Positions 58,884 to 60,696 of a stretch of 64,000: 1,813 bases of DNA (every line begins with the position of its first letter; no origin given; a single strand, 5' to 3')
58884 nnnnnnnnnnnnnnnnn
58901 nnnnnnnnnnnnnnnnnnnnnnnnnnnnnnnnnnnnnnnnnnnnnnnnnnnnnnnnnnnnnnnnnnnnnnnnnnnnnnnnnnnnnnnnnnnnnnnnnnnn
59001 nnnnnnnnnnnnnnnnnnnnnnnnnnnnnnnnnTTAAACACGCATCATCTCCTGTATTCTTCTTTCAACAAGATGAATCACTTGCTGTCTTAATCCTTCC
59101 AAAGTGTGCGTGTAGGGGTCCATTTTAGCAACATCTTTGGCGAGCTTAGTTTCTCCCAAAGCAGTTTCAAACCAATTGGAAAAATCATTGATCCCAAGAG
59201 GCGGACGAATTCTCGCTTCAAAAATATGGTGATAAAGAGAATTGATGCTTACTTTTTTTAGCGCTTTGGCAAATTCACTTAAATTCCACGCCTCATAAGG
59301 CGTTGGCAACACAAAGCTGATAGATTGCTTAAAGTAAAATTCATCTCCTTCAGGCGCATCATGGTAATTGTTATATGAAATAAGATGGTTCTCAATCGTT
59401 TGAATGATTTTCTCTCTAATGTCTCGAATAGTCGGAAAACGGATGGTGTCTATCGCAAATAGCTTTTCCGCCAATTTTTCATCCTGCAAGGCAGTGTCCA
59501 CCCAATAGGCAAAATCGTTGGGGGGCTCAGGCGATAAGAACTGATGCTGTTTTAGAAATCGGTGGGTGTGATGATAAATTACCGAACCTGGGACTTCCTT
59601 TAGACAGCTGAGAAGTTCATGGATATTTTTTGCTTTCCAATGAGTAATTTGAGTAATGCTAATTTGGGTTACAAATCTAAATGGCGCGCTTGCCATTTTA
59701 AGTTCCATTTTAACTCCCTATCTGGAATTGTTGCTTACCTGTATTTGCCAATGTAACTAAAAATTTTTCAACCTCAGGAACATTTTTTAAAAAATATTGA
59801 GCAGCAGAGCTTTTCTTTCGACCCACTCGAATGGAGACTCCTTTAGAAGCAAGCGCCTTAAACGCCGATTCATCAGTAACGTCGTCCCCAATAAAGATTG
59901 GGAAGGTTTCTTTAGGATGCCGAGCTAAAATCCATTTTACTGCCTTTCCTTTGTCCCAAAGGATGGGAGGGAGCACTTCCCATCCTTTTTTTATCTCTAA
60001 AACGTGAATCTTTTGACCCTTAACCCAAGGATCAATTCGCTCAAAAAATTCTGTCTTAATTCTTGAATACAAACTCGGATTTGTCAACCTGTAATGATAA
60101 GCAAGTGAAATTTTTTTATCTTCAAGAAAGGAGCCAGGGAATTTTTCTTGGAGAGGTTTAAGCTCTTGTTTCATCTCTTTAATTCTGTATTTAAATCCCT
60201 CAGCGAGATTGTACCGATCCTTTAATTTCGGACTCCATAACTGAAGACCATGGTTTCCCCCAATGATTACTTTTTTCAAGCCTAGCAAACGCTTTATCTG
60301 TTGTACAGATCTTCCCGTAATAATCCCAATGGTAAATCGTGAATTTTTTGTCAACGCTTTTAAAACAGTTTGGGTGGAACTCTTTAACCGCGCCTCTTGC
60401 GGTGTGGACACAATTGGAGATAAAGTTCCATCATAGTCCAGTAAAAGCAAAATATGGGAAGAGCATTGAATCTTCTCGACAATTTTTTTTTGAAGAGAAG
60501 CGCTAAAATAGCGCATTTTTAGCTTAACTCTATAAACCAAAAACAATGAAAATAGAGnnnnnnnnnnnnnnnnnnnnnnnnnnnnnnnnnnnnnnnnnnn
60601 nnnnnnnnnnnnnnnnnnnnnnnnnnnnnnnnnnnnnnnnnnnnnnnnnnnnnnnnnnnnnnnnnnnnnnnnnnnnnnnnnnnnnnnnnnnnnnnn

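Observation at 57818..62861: Redundant trehalose synthesis locus with a sensor-fused OtsA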

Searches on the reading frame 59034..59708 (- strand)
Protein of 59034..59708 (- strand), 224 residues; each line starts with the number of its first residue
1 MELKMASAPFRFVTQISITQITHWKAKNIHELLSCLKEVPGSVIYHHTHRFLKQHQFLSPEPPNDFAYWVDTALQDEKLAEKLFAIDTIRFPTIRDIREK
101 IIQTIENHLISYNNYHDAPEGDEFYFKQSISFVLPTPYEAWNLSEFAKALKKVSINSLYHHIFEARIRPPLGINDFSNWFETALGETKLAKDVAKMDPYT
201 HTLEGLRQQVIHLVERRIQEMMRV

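Call 3: search_protein_families(library=pfam, proteins=[window:59034-59708:-], max_evalue=0.01)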
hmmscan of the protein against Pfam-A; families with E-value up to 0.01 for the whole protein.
window:59034-59708:- (224 aa): 1 family
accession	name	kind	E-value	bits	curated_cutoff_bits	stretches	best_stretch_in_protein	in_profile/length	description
PF19027.5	DUF5752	-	5.7e-67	225.5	23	1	8-215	2-208/208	Family of unknown function (DUF5752)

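Call 4: search_protein_families(library=ncbifam, proteins=[window:59034-59708:-], max_evalue=0.01)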
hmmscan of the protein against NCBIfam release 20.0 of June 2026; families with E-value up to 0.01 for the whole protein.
window:59034-59708:- (224 aa): 1 family
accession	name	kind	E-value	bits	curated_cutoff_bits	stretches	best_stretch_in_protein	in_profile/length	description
NF005029.0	PRK06438.1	equivalog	0.00052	19.6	428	1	102-163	101-159/293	hypothetical protein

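Call 9: list_cluster_members(proteins=[P0001, window:59034-59708:-, window:57818-59041:-])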
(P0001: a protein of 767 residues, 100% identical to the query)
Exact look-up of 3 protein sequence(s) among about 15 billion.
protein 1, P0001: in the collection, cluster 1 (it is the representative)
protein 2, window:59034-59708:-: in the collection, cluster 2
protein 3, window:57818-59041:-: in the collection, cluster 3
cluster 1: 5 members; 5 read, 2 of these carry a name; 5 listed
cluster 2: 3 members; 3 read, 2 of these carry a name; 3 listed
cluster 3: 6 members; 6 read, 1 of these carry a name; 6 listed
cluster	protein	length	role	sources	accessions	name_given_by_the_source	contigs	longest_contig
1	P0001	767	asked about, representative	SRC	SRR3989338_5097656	-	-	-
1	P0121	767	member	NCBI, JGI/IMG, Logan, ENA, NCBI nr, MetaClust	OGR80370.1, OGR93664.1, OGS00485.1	MAG: hypothetical protein A3I11_02850 [Elusimicrobia bacterium RIFCSPLOWO2_02_FULL_39_32] | MAG: hypothetical protein A3B80_01655 [Elusimicrobia bacterium RIFCSPHIGHO2_02_FULL_39_36] | \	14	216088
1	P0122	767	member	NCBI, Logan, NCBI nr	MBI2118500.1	MAG: trehalose-6-phosphate synthase [Elusimicrobia bacterium] | trehalose-6-phosphate synthase [Elusimicrobiota bacterium]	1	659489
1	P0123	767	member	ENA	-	-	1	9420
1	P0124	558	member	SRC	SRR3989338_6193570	-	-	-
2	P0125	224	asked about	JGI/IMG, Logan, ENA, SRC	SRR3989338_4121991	-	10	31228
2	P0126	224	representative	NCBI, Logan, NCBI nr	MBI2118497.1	MAG: hypothetical protein HYT97_02590 [Elusimicrobia bacterium] | hypothetical protein [Elusimicrobiota bacterium]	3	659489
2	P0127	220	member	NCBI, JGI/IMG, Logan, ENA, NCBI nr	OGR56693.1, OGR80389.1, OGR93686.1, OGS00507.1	MAG: hypothetical protein A3I11_02840 [Elusimicrobia bacterium RIFCSPLOWO2_02_FULL_39_32] | MAG: hypothetical protein A2034_00645 [Elusimicrobia bacterium GWA2_38_7]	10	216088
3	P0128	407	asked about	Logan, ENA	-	-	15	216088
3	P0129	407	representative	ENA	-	-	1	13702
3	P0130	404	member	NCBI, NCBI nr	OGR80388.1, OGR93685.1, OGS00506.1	MAG: glycosyl transferase family 1 [Elusimicrobia bacterium RIFCSPLOWO2_02_FULL_39_32] | MAG: glycosyl transferase family 1 [Elusimicrobia bacterium RIFCSPHIGHO2_02_FULL_39_36]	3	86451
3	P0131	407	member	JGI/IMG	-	-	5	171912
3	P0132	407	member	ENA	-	-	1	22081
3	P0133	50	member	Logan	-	-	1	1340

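Call 39: find_homologous_proteins(query=window:59034-59708:-, max_evalue=0.001)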
Query window:59034-59708:- (224 aa): 2960 proteins with E <= 0.001 among 3027 candidates; the best 120 are listed.
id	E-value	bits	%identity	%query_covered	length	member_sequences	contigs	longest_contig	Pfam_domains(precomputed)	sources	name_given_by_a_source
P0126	1.3e-134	465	90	100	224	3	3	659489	PF19027.6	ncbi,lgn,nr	ncbi:MAG: hypothetical protein HYT97_02590 [Elusimicrobia bacterium]|nr:hypothetical protein [Elusim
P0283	5.4e-128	443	85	100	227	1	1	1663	PF19027.6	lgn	-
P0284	3.4e-115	401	77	99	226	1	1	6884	PF19027.6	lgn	-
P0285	1.3e-105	370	71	99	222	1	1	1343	PF19027.6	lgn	-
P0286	1.7e-104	366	74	97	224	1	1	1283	PF19027.6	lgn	-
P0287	1.0e-95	338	67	98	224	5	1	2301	PF19027.6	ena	-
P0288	1.1e-94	334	66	99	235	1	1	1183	PF19027.6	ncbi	-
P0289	1.8e-94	334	68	98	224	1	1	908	PF19027.6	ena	-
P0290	2.1e-93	330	67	98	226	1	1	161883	PF19027.6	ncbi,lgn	-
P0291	6.5e-93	328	66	99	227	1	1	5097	PF19027.6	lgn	-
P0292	4.3e-91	323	64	99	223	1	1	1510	PF19027.6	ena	-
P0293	4.5e-91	322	64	98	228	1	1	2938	PF19027.6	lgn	-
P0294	7.5e-91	322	62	100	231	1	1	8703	PF19027.6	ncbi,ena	-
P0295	5.5e-90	319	63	97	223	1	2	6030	PF19027.6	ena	-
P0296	9.2e-90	318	68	96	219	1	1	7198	PF19027.6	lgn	-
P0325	4.7e-79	283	55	99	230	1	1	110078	PF19027.6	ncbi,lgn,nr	ncbi:hypothetical protein HY522_12600 [bacterium]|nr:hypothetical protein [bacterium]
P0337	2.4e-78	281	56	99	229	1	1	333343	PF19027.6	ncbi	-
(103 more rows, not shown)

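Call 47: predict_structure(alignment_id=A4)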
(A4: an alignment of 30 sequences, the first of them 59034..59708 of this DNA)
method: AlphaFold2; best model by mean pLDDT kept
length: 224 residues; sequences in the alignment: 30
mean_pLDDT: 86.3   pTM: 0.70
mean pLDDT of the five models: 86.3, 86.3, 85.7, 84.9, 85.0
residues with pLDDT >= 90: 126; 70-90: 75; 50-70: 12; < 50: 11
segments of 3 or more residues with pLDDT < 50: 51-61
pLDDT, mean of each block of 10 residues (from residue 1): 89 87 93 95 82 44 79 93 85 86 95 86 90 91 97 89 73 85 94 81 87 96 82
secondary structure, 60 per line:
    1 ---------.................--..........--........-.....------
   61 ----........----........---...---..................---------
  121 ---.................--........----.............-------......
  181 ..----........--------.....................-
elements in order: E10-26 H29-38 H41-48 H50-54 H65-72 H77-84 H94-111 E124-140 H143-150 H155-167 H175-182 H187-194 H203-223

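Call 55: search_solved_structures(query=A4, max_evalue=1, show_alignments=1)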
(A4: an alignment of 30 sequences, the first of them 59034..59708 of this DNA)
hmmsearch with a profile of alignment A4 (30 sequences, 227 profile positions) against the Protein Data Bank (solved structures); distinct sequences matched with E-value up to 1: 2.
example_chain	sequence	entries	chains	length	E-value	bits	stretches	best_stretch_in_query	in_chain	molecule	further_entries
4cso_A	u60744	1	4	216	1.8e-33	119.4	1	4-215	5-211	ORFY PROTEIN, TRANSCRIPTION FACTOR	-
9u78_A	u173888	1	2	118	0.037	17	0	140-194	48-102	Single Chain Protein of De Novo Designed Helix Bundles-4EH2 with KDPV Loop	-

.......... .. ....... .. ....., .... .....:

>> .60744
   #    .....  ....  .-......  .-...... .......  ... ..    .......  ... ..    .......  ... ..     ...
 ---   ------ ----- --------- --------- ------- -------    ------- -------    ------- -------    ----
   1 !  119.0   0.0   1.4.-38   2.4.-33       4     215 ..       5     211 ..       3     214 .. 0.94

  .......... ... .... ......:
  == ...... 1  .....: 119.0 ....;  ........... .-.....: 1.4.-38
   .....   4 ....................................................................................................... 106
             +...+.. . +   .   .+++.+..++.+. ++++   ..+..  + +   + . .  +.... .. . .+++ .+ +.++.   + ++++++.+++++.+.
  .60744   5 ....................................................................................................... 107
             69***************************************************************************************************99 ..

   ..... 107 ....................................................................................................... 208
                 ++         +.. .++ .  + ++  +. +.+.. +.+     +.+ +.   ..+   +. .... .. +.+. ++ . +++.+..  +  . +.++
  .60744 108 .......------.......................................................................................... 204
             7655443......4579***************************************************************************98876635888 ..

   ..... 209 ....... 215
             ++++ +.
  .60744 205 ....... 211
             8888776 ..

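Call 72: find_encoding_contigs(protein=P0337, flank=6000, max_places=1)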
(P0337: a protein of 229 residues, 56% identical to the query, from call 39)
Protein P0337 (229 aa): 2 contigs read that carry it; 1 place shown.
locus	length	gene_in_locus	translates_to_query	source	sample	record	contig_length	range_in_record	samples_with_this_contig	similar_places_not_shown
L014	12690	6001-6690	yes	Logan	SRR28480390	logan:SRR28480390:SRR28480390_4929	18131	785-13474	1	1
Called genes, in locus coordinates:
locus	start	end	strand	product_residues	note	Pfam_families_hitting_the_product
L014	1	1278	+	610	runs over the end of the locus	PF03600:CitMHS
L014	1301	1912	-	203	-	PF00440:TetR_N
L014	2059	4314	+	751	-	PF00982:Glyco_transf_20, PF00534:Glycos_transf_1 (weak)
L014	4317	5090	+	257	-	PF02358:Trehalose_PPase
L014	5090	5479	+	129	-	-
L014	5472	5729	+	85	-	PF19447:DUF5985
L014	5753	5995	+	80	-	PF19447:DUF5985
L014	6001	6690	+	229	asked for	PF19027:DUF5752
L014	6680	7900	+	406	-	PF21269:TreT_GT1, PF00534:Glycos_transf_1, PF20706:GT4-conflict (weak), PF13692:Glyco_trans_1_4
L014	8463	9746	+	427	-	PF02308:MgtC, PF13194:DUF4010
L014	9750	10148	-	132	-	PF07681:DoxX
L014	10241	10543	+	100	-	PF03551:PadR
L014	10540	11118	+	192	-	-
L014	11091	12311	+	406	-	PF07690:MFS_1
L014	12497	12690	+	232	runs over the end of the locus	PF00211:Guanylate_cyc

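Call 73: find_encoding_contigs(protein=P0325, flank=6000, max_places=1)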
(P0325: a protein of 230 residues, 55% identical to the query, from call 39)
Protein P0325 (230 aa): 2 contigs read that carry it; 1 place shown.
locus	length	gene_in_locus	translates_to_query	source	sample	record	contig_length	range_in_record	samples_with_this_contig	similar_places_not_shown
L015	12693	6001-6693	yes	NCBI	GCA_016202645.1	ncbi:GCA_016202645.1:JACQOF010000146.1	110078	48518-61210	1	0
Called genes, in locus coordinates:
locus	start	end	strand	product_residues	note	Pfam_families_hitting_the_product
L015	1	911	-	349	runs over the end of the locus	-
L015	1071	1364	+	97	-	PF10543:ORF6N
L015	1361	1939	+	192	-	PF02622:DUF179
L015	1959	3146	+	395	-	PF22025:ThiI_fer, PF02926:THUMP, PF02568:ThiI, PF06508:QueC (faint)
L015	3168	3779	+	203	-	PF01583:APS_kinase, PF13671:AAA_33 (weak)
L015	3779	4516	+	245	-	PF01507:PAPS_reduct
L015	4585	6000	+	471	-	PF00982:Glyco_transf_20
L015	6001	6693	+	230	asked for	PF19027:DUF5752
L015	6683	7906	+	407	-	PF21269:TreT_GT1, PF00534:Glycos_transf_1, PF13692:Glyco_trans_1_4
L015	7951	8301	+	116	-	PF05973:Gp49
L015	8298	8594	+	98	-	PF13560:HTH_31 (weak), PF01381:HTH_3 (weak)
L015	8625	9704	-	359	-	PF21088:MS_channel_1st (weak), PF00924:MS_channel_2nd, PF21082:MS_channel_3rd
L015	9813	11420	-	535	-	PF00009:GTP_EFTU, PF01926:MMR_HSR1 (weak), PF22042:EF-G_D2, PF03144:GTP_EFTU_D2 (weak), PF16658:RF3_C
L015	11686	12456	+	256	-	PF12811:BaxI_1, PF01027:Bax1-I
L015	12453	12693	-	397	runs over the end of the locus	PF01041:DegT_DnrJ_EryC1, PF00155:Aminotran_1_2 (faint)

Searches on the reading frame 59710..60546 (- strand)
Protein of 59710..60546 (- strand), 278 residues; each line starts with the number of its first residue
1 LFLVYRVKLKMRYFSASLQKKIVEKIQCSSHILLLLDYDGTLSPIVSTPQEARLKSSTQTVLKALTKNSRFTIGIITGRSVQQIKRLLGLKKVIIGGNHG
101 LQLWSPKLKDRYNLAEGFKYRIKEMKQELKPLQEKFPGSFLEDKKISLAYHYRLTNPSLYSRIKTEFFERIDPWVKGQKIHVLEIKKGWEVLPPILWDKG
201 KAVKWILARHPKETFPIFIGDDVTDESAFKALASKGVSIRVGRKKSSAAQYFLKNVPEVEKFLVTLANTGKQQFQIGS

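Call 3: search_protein_families(library=pfam, proteins=[window:59710-60546:-], max_evalue=0.01)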
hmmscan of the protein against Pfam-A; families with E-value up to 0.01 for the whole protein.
window:59710-60546:- (278 aa): 2 families
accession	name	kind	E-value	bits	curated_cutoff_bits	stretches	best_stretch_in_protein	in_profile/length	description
PF02358.22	Trehalose_PPase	-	5e-42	144.1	27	1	35-255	1-233/235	Trehalose-phosphatase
PF05116.19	S6PP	-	0.00021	21.4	20.3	0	32-92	3-57/247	Sucrose-6F-phosphate phosphohydrolase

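Call 4: search_protein_families(library=ncbifam, proteins=[window:59710-60546:-], max_evalue=0.01)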
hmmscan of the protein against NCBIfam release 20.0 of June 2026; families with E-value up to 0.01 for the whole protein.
window:59710-60546:- (278 aa): 5 families
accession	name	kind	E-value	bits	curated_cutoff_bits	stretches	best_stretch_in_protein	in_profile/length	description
NF011071.0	PRK14501.1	equivalog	8.8e-52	176.3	634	1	10-268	472-726/729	bifunctional alpha,alpha-trehalose-phosphate synthase (UDP-forming)/trehalose-phosphatase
TIGR00685.1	T6PP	equivalog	2.7e-43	148.6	68.05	1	32-267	4-249/250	trehalose-phosphatase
TIGR01484.1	HAD-SF-IIB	subfamily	4.2e-27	95.6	41.8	1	33-233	1-216/221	HAD-IIB family hydrolase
NF007560.0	PRK10187.1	equivalog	2e-24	86.3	327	1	27-273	10-250/266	trehalose-phosphatase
TIGR01662.1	HAD-SF-IIIA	subfamily_domain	0.0016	18.5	44.6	0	33-83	2-55/141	HAD-IIIA family hydrolase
